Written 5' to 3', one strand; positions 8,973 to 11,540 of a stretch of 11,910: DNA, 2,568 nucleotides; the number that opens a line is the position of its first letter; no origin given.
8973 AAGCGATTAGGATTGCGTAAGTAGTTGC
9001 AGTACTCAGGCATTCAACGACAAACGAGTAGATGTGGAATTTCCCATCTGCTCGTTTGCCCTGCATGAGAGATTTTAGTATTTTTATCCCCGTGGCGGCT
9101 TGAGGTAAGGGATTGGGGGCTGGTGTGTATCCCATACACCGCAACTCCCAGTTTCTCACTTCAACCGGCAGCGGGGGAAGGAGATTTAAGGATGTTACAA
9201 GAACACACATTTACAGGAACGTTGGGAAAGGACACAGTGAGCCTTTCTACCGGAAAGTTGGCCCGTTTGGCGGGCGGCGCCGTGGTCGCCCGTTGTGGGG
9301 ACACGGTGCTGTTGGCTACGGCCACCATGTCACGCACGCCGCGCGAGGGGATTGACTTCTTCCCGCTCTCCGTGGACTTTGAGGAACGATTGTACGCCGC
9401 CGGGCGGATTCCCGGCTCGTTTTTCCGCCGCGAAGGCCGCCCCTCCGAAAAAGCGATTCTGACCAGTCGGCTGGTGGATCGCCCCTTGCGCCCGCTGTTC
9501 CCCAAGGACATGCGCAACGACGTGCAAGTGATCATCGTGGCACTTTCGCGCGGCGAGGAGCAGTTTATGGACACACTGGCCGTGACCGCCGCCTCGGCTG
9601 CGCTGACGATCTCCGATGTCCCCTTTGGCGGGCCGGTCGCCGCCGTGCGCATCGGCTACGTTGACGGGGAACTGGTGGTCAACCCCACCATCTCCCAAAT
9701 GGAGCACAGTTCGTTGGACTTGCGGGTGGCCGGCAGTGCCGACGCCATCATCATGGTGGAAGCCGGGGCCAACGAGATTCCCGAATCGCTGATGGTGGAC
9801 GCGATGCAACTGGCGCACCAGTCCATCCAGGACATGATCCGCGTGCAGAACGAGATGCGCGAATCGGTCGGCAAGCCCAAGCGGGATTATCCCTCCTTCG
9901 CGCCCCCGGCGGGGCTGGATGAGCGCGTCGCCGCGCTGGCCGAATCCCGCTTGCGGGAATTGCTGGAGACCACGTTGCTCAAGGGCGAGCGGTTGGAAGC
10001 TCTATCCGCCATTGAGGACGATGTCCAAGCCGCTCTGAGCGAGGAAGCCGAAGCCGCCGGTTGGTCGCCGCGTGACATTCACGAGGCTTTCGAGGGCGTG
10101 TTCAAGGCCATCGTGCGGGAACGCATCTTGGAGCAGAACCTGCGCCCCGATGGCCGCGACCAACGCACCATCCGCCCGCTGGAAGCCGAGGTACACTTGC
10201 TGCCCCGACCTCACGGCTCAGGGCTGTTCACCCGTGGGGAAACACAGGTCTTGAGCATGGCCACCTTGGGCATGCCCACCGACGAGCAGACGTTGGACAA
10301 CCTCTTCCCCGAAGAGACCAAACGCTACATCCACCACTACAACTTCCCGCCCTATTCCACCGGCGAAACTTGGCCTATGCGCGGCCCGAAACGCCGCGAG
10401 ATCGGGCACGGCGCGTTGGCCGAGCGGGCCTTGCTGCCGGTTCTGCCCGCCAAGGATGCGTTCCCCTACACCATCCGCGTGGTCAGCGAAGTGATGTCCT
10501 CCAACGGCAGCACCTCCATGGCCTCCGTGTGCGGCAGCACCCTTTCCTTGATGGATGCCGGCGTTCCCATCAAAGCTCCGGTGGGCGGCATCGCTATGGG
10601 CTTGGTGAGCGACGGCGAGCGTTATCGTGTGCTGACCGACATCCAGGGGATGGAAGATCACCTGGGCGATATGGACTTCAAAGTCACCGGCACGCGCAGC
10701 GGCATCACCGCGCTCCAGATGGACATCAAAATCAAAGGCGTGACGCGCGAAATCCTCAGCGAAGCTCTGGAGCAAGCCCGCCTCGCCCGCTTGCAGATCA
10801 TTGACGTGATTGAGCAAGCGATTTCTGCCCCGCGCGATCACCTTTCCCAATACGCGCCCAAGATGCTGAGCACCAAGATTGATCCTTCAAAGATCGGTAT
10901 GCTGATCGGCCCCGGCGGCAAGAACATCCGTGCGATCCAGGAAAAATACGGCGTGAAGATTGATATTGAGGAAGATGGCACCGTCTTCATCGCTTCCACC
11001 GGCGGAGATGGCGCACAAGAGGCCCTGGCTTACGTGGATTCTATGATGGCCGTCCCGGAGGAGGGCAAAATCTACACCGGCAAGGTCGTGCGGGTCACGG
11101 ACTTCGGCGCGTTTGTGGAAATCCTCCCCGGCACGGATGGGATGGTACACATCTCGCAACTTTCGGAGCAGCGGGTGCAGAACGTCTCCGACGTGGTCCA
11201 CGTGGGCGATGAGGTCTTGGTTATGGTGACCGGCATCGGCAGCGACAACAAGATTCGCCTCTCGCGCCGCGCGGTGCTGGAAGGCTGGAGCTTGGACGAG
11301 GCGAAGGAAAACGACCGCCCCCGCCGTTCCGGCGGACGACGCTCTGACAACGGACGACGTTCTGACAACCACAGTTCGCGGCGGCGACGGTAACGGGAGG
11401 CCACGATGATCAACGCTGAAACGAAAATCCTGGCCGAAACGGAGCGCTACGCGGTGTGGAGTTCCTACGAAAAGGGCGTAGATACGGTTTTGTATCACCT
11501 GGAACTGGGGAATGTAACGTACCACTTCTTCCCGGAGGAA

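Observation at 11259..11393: PNPase carries an unusual Arg/Ser/Asp-rich C-terminal tail generated by an 18-bp tandem duplication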

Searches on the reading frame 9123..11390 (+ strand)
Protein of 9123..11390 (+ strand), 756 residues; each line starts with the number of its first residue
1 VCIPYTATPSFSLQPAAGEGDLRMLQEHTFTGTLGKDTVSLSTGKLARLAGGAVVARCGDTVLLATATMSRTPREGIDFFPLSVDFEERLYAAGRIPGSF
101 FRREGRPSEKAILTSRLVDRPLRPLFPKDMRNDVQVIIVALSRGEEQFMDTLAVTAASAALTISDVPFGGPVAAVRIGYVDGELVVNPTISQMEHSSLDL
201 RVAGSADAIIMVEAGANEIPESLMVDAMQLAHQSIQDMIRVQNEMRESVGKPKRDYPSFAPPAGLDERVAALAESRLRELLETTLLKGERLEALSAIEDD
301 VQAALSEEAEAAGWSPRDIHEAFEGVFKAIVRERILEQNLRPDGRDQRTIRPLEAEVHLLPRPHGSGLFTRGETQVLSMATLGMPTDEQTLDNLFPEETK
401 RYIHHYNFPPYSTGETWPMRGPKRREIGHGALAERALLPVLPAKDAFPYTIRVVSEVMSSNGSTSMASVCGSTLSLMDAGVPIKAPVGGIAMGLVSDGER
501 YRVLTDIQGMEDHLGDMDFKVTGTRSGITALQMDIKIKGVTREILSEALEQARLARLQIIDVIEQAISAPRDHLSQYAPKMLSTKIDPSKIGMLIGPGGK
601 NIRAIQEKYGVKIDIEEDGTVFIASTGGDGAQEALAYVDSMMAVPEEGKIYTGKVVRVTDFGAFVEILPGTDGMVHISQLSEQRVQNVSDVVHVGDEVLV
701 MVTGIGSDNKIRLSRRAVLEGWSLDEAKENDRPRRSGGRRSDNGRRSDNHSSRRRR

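Call 6: search_protein_families(library=pfam, proteins=[window:9123-11390:+], max_evalue=0.01)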
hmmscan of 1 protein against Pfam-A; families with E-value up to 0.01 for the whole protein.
window:9123-11390:+ (756 aa): 7 families
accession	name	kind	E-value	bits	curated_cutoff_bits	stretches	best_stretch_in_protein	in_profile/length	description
PF01138.27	RNase_PH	-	1.7e-52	177.7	25.5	2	350-482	2-130/130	3' exoribonuclease family, domain 1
PF03725.20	RNase_PH_C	-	3.3e-25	88.3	20.8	2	170-233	1-66/67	3' exoribonuclease family, domain 2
PF00575.29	S1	-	9.6e-20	71.2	22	1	645-716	2-74/74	S1 RNA binding domain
PF03726.19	PNPase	-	1.2e-13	51.8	24.6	1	265-346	2-81/81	Polyribonucleotide nucleotidyltransferase, RNA binding domain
PF00013.35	KH_1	-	2.7e-11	43.5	21.5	1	585-637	5-63/66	KH domain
PF22675.2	KH-I_KHDC4-BBP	-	8.6e-05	22.8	30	1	591-635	8-52/76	KHDC4/BBP-like, KH-domain type I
PF07650.23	KH_2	-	0.0012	19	22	1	586-623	31-68/78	KH domain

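Call 7: search_protein_families(library=ncbifam, proteins=[window:9123-11390:+], max_evalue=0.001)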
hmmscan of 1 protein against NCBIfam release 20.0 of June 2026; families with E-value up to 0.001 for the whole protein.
window:9123-11390:+ (756 aa): 38 families (the best 25 are shown)
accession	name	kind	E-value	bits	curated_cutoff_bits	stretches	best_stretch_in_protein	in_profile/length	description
NF008805.1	PRK11824.1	equivalog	4.2e-297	987.2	471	1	33-717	5-682/683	polyribonucleotide nucleotidyltransferase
TIGR03591.1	polynuc_phos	equivalog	1.5e-294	978.8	525.05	1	34-717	2-688/689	polyribonucleotide nucleotidyltransferase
TIGR02696.1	pppGpp_PNP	exception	2.3e-226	753.6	1106.75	1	31-713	11-718/720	guanosine pentaphosphate synthetase I/polyribonucleotide nucleotidyltransferase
TIGR02065.1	ECX1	equivalog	8.9e-30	103.7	318.7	1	335-567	3-226/230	exosome complex exonuclease Rrp41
NF005208.0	PRK06676.1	equivalog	1.4e-21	77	368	1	646-729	277-361/391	30S ribosomal protein S1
NF000907.0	PRK00087.1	equivalog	1.5e-20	73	624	1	647-726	563-643/671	bifunctional 4-hydroxy-3-methylbut-2-enyl diphosphate reductase/30S ribosomal protein S1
NF010379.0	PRK13806.1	equivalog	1.7e-18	66.5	648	1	646-715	291-362/491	30S ribosomal protein S1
NF006363.0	PRK08582.1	equivalog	2e-18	66.9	171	1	646-742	4-97/140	S1 domain-containing RNA-binding protein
NF005973.0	PRK08059.1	equivalog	8e-17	61.5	148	1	642-723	2-84/123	S1 domain-containing post-transcriptional regulator GSP13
NF040579.1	S1_dom_CvfD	subfamily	5.8e-16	58.7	117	1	647-726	3-80/113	CvfD/Ygs/GSP13 family RNA-binding post-transcriptional regulator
NF004952.0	PRK06299.1-2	equivalog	8.4e-15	54.1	524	1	646-714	217-285/580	30S ribosomal protein S1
NF004953.0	PRK06299.1-3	equivalog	1.8e-13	49.6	720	1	647-714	298-367/580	30S ribosomal protein S1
NF004473.0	PRK05807.1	equivalog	4.8e-13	49.7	178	1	646-718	4-75/136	S1 domain-containing RNA-binding protein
NF005911.0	PRK07899.1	equivalog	5.2e-13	48.5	691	1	648-722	294-369/486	30S ribosomal protein S1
TIGR01966.1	RNasePH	equivalog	8.7e-13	48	141.5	1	341-566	1-234/236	ribonuclease PH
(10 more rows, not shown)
